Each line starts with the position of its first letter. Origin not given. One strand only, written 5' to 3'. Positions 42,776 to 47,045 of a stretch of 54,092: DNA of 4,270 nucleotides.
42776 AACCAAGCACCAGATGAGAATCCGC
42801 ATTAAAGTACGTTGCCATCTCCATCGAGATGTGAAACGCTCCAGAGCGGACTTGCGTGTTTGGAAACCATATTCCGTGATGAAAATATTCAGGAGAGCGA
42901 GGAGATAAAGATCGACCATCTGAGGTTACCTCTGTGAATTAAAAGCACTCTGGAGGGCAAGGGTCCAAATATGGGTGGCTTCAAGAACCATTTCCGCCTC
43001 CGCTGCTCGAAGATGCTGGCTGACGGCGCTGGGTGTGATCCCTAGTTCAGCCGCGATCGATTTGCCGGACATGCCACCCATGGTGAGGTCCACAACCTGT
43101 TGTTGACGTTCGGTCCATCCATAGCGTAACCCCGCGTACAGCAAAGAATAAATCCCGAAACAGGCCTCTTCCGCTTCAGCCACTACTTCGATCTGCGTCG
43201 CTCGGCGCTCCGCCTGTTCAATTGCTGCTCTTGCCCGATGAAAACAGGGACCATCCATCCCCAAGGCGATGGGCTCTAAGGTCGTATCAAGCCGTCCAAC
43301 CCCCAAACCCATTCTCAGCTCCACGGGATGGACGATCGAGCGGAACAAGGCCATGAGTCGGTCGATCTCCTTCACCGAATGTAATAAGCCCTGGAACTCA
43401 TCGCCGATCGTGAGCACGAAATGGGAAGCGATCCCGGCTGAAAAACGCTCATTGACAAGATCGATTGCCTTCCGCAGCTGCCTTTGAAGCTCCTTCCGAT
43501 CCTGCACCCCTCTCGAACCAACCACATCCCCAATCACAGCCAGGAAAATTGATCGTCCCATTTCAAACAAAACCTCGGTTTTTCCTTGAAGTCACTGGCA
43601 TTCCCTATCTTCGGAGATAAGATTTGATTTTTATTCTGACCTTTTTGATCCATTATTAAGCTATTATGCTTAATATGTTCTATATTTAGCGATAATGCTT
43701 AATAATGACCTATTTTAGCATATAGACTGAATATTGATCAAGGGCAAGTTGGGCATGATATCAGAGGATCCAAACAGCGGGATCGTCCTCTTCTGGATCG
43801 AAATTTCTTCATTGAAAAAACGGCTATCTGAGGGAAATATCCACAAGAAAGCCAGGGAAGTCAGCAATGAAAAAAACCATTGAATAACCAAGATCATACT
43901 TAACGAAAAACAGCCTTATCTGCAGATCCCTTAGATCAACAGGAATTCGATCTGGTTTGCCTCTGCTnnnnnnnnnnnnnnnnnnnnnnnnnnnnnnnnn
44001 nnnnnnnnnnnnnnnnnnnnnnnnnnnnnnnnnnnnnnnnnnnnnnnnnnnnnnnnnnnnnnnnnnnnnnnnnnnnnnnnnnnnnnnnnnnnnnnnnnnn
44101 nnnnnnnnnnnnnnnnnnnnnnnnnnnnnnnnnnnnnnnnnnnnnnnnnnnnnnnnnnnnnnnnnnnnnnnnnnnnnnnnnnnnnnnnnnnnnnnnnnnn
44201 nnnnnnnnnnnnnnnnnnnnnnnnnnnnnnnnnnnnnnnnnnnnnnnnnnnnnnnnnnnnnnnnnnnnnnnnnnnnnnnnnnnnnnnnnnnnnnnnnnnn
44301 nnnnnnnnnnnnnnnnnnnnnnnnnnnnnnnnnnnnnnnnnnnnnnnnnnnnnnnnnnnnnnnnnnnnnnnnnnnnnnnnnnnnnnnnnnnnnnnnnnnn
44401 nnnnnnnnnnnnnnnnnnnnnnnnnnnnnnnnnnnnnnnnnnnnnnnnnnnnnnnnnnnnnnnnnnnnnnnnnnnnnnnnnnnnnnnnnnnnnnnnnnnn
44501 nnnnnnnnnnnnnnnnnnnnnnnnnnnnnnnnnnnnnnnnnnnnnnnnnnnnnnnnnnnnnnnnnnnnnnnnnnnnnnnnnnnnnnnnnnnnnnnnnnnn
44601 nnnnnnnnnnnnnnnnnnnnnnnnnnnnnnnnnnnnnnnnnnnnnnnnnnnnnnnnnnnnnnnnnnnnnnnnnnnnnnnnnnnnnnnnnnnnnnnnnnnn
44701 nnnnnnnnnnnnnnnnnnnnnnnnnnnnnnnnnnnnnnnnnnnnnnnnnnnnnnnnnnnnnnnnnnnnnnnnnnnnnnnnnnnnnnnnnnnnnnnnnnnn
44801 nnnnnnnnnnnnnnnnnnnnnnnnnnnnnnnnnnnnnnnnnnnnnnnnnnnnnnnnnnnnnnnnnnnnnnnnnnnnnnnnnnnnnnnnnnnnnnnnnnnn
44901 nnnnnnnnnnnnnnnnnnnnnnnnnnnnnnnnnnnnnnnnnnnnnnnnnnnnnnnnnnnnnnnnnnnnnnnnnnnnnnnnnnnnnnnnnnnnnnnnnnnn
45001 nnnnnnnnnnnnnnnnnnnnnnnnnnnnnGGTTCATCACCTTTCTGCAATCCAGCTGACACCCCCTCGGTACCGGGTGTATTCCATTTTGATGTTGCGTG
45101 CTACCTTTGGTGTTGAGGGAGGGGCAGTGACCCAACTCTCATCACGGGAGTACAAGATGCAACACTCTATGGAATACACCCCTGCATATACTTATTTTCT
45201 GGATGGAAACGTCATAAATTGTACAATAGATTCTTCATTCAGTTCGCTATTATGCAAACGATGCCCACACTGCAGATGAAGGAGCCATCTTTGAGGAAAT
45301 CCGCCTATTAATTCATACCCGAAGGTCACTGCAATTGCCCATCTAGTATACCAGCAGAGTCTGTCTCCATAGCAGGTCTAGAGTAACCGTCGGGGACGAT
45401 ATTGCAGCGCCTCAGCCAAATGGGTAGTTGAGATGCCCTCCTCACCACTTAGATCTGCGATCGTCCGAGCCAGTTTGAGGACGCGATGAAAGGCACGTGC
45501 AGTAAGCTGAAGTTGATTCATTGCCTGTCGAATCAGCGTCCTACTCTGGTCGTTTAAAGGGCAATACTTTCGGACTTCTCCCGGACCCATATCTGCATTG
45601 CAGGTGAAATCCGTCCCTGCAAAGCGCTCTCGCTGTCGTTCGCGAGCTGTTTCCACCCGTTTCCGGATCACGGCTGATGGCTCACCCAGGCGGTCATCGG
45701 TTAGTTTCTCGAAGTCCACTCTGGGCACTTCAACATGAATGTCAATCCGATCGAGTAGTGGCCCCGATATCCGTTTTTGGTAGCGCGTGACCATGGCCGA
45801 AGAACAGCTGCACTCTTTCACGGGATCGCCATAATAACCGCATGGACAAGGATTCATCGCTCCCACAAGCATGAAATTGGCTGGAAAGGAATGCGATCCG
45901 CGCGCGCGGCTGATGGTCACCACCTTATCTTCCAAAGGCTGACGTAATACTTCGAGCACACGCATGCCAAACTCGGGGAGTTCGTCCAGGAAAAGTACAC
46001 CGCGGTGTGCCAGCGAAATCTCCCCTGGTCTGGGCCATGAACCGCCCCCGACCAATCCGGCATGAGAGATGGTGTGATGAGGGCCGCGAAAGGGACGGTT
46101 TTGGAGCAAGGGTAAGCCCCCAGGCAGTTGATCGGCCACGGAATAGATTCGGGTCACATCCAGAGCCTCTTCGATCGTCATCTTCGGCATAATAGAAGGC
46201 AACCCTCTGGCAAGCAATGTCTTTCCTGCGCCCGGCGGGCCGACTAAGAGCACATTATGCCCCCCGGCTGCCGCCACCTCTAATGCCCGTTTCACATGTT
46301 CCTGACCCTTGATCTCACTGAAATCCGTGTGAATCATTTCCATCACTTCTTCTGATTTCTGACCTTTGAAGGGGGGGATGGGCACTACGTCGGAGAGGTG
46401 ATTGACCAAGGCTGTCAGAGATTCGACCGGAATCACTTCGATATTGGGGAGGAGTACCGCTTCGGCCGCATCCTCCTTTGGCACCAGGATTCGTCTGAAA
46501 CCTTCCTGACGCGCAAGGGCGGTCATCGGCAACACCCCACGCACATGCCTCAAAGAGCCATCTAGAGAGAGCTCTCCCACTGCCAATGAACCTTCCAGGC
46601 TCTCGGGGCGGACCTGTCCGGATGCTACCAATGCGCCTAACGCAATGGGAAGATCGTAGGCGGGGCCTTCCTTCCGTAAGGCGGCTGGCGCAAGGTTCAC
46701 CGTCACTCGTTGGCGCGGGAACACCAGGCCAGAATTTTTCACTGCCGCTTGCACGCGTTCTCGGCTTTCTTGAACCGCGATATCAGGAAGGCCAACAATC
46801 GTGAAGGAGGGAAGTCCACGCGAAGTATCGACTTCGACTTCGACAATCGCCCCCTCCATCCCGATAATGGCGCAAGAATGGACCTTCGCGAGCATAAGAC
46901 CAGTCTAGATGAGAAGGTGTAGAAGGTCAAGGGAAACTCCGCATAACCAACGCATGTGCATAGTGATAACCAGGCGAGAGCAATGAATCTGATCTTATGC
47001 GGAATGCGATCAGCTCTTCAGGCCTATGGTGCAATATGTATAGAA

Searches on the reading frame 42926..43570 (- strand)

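Call 35: search_protein_families(library=pfam, proteins=[window:42926-43570:-], max_evalue=0.00001)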
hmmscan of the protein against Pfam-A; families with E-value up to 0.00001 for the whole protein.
window:42926-43570:- (214 aa): 3 families
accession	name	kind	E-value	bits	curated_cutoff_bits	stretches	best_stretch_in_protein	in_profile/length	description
PF16264.11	SatD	-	9.3e-28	97.8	29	1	9-196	1-201/211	SatD family (SatD)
PF08281.18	Sigma70_r4_2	-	1.9e-06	27.9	25.7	1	154-193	13-53/54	Sigma-70, region 4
PF00196.25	GerE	-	4.7e-06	26.6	23.5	1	153-189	4-40/57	Bacterial regulatory proteins, luxR family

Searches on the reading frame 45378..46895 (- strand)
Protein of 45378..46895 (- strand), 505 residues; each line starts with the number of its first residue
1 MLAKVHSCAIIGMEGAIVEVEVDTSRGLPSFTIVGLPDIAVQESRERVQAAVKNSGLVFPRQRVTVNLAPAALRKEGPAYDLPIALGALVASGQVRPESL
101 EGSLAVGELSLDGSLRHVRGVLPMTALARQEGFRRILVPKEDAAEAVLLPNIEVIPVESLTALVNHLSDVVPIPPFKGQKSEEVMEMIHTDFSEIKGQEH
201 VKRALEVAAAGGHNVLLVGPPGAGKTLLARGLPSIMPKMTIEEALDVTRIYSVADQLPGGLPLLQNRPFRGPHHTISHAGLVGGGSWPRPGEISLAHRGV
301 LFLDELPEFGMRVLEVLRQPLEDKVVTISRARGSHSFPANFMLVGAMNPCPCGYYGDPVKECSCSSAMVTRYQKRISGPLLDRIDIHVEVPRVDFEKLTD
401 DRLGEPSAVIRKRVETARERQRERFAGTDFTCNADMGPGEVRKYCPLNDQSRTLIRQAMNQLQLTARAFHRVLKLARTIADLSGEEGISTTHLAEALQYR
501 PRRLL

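Call 35: search_protein_families(library=pfam, proteins=[window:45378-46895:-], max_evalue=0.00001)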
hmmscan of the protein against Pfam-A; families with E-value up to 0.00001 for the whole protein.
window:45378-46895:- (505 aa): 7 families
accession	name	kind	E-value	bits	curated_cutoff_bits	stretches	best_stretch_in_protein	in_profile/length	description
PF01078.27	Mg_chelatase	-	8.4e-93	309.9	20.3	1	191-397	1-206/207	Magnesium chelatase, subunit ChlI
PF13541.12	ChlI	-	2.5e-46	157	27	1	20-141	1-120/121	Subunit ChlI of Mg-chelatase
PF13335.12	Mg_chelatase_C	-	1.3e-33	115.9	26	1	404-500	1-94/94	Magnesium chelatase, subunit ChlI C-terminal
PF07728.20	AAA_5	-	1.4e-08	35.3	22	0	298-351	67-125/139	AAA domain (dynein-related subfamily)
PF00158.32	Sigma54_activat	-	4e-06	27.1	20.2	0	285-348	81-142/168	Sigma-54 interaction domain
PF00493.29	MCM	-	5.7e-06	26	23.3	0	290-356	114-179/224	MCM P-loop domain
PF05496.18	RuvB_N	-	8.9e-06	26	27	0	192-230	6-51/159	Holliday junction DNA helicase RuvB P-loop domain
